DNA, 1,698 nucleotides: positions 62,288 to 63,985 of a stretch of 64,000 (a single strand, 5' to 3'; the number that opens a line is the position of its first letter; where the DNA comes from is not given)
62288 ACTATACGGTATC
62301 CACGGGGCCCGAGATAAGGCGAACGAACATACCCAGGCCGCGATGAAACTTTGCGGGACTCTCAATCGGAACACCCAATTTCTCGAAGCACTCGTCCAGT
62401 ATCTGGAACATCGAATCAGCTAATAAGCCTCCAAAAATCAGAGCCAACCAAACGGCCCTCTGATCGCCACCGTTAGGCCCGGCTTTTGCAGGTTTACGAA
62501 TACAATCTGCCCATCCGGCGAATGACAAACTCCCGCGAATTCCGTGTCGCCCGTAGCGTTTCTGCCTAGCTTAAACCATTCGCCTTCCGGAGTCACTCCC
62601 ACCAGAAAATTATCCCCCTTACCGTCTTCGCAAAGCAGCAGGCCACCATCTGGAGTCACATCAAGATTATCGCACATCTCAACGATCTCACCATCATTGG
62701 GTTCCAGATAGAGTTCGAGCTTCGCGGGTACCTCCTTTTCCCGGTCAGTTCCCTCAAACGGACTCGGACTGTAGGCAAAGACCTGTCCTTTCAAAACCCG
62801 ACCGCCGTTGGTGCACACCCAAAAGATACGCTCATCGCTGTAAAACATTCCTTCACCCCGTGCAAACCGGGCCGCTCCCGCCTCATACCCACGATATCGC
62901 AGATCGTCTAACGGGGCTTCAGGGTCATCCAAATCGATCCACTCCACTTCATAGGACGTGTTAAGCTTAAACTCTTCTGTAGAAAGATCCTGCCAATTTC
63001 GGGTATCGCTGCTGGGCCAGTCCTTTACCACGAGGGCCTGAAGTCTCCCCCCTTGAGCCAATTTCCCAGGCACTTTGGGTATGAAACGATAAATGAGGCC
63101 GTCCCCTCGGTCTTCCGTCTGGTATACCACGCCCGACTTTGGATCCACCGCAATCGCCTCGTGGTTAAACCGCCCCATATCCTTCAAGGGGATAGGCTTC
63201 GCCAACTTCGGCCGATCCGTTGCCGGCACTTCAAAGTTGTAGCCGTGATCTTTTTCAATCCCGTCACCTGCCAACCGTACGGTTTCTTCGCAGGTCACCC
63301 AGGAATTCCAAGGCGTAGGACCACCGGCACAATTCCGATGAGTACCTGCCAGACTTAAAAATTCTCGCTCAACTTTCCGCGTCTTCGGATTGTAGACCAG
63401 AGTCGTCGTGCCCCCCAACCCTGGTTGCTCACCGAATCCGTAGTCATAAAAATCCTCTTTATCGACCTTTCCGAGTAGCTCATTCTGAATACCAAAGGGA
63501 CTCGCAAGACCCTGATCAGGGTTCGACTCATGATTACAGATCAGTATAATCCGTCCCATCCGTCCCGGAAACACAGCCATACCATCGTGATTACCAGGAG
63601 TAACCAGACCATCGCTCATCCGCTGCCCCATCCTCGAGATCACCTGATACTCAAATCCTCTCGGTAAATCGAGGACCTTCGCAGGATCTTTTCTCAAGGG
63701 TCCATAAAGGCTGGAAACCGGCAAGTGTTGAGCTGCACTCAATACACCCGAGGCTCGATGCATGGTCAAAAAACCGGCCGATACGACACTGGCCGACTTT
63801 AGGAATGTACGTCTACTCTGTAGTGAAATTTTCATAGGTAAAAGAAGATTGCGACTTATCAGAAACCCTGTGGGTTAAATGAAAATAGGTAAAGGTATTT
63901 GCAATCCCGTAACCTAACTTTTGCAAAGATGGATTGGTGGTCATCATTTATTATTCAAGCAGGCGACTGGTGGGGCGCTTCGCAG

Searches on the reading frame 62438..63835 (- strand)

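Call 55: search_protein_families(library=pfam, proteins=[window:62438-63835:-], max_evalue=0.0001)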
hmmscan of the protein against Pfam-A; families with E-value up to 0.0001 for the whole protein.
window:62438-63835:- (465 aa): 1 family
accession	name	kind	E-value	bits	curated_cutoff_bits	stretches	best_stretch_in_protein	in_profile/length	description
PF05787.19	PhoX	-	6.6e-75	253.7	24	1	43-453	2-515/515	Alkaline phosphatase PhoX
